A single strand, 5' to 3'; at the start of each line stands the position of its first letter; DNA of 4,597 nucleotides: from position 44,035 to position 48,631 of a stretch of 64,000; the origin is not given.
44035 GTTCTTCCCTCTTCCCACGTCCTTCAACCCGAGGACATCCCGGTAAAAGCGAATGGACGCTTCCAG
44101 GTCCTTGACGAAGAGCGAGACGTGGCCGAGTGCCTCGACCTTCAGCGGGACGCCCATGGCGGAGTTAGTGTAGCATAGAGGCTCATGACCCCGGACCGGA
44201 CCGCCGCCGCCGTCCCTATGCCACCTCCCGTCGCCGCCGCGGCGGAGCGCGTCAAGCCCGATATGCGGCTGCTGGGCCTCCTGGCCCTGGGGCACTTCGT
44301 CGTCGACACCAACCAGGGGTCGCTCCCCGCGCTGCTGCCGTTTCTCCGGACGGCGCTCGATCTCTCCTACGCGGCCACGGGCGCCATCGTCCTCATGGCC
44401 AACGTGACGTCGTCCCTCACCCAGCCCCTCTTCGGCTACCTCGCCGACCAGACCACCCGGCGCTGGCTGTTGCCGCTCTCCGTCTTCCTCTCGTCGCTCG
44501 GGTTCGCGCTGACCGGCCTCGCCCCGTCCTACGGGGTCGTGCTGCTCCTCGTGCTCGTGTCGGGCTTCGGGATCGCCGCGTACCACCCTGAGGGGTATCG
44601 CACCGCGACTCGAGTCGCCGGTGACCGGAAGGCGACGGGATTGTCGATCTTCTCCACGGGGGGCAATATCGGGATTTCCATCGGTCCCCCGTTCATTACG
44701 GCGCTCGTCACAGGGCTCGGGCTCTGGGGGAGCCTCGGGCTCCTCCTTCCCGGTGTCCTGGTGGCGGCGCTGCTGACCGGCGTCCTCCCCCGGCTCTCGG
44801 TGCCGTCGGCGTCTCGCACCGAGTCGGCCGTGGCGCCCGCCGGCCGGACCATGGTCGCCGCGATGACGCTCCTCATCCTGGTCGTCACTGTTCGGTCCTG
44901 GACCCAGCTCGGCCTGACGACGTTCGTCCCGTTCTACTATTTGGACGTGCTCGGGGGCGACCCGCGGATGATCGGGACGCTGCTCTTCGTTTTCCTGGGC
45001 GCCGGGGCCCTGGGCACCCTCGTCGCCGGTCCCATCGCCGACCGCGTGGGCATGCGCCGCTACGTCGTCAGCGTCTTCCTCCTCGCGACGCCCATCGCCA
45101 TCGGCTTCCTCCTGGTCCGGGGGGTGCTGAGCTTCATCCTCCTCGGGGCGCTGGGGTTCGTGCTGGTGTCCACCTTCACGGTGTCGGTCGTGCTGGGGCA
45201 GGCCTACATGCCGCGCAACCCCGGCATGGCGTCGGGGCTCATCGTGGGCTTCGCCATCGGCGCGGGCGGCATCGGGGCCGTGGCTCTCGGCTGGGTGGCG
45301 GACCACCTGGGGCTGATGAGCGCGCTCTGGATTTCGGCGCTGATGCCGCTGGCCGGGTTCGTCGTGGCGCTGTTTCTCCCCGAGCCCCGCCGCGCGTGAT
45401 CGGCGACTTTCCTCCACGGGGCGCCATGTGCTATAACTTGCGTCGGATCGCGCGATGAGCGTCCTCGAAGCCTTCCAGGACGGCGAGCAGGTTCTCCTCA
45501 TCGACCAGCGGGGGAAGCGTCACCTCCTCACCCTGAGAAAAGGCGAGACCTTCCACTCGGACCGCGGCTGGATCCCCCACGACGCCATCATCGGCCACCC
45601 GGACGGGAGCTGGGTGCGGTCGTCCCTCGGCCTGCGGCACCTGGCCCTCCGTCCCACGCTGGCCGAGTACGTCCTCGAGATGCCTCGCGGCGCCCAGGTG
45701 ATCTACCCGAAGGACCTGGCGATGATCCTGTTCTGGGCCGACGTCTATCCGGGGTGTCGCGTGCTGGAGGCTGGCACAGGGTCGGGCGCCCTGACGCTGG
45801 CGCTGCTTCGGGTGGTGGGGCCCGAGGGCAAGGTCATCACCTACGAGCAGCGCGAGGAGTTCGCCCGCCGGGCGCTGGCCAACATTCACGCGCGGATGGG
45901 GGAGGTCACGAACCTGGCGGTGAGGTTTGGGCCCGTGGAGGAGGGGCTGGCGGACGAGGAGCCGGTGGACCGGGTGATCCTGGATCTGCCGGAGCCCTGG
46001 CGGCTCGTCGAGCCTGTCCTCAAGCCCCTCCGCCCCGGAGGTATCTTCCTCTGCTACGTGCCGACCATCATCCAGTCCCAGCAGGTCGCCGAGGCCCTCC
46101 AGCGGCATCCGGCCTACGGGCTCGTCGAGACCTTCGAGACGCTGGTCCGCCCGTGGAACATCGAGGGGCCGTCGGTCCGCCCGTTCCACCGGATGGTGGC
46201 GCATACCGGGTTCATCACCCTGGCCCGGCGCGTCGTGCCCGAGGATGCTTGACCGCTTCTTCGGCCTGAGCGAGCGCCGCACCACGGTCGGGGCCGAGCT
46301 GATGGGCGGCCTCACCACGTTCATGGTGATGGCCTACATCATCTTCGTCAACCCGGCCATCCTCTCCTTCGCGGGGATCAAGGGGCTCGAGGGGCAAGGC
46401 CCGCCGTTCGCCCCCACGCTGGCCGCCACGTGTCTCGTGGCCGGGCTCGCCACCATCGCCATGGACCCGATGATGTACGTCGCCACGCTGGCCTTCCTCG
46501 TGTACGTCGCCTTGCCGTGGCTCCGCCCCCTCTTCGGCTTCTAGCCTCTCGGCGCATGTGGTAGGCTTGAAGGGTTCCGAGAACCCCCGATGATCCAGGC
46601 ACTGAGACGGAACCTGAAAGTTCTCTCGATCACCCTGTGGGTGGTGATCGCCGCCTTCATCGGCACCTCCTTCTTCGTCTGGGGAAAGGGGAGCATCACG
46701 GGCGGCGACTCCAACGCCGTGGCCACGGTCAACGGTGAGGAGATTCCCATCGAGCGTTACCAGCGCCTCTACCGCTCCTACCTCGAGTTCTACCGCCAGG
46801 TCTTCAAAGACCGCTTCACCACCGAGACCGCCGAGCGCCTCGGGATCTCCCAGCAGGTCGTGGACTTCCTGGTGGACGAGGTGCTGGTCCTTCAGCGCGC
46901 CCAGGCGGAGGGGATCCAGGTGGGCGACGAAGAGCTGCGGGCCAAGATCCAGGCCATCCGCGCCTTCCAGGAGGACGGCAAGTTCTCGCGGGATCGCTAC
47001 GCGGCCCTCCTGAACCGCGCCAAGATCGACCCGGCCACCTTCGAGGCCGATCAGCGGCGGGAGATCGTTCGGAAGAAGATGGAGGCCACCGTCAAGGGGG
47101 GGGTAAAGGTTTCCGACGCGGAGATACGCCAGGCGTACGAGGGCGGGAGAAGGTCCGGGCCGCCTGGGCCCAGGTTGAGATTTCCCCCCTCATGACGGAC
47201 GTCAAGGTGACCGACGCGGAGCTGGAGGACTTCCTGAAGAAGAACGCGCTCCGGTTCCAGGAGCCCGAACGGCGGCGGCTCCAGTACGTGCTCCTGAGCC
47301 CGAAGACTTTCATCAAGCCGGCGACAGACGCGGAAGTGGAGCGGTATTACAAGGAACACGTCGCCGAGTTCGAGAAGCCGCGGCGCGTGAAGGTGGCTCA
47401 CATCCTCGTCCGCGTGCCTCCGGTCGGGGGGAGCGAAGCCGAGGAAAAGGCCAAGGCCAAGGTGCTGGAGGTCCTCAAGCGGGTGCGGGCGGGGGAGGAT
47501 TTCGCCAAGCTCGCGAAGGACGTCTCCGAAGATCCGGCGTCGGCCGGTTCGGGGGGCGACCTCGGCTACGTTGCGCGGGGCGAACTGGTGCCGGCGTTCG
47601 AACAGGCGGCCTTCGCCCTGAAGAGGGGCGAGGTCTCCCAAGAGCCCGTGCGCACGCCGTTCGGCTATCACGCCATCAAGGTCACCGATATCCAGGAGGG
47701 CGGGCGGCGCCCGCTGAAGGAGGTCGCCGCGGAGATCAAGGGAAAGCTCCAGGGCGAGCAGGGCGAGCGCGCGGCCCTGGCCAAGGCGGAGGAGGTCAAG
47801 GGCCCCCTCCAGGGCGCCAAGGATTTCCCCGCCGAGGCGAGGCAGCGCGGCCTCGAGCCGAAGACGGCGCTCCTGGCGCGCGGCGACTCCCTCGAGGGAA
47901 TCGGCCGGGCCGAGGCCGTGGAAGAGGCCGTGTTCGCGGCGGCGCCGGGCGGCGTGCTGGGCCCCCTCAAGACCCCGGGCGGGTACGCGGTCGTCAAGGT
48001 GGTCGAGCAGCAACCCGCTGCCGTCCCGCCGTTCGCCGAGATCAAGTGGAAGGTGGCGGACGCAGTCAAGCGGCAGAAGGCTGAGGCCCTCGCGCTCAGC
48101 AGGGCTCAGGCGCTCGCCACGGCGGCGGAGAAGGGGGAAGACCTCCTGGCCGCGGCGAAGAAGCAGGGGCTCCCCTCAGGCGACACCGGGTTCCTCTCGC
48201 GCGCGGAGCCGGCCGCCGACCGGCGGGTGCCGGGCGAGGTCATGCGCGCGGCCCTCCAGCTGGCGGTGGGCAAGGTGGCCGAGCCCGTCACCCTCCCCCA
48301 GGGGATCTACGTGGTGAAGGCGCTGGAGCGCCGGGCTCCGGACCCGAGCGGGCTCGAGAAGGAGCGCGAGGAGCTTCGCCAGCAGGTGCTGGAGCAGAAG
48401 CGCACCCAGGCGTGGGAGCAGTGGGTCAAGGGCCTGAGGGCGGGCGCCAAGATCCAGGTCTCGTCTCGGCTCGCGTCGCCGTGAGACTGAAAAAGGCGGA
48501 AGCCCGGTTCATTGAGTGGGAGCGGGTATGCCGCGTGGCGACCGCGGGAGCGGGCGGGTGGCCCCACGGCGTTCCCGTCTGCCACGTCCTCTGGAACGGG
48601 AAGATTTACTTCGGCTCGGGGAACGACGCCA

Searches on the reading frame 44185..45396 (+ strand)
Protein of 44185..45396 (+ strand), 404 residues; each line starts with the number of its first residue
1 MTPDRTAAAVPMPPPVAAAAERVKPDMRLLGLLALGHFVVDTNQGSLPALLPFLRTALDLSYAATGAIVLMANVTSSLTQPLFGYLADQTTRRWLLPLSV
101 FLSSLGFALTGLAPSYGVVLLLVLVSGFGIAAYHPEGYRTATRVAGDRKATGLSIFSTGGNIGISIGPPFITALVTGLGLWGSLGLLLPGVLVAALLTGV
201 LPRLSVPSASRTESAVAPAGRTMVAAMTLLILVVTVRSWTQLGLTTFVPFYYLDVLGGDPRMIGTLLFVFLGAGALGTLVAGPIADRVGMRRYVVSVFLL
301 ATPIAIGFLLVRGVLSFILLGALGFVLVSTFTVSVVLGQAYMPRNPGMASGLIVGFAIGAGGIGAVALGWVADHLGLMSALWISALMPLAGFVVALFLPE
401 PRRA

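Call 39: search_protein_families(library=pfam, proteins=[window:44185-45396:+], max_evalue=0.00001)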
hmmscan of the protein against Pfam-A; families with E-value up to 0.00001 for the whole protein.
window:44185-45396:+ (404 aa): 2 families
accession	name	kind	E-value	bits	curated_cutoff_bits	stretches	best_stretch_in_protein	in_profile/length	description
PF07690.21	MFS_1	-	1.5e-31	110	33.4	1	33-362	1-343/347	Major Facilitator Superfamily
PF13347.12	MFS_2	-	2.1e-06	27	27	0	50-372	20-381/427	MFS/sugar transport protein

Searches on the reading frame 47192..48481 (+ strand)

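Call 39: search_protein_families(library=pfam, proteins=[window:47192-48481:+], max_evalue=0.00001)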
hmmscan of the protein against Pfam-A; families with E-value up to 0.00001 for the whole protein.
window:47192-48481:+ (430 aa): 3 families
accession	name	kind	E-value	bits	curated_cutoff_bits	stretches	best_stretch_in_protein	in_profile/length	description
PF13145.12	Rotamase_2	-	1.4e-40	139.3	27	2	45-178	2-119/121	PPIC-type PPIASE domain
PF00639.27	Rotamase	-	7e-40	136.4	21.7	1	70-166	1-97/97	PPIC-type PPIASE domain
PF13616.12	Rotamase_3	-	1.4e-38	132.4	22.5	1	60-167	10-115/116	PPIC-type PPIASE domain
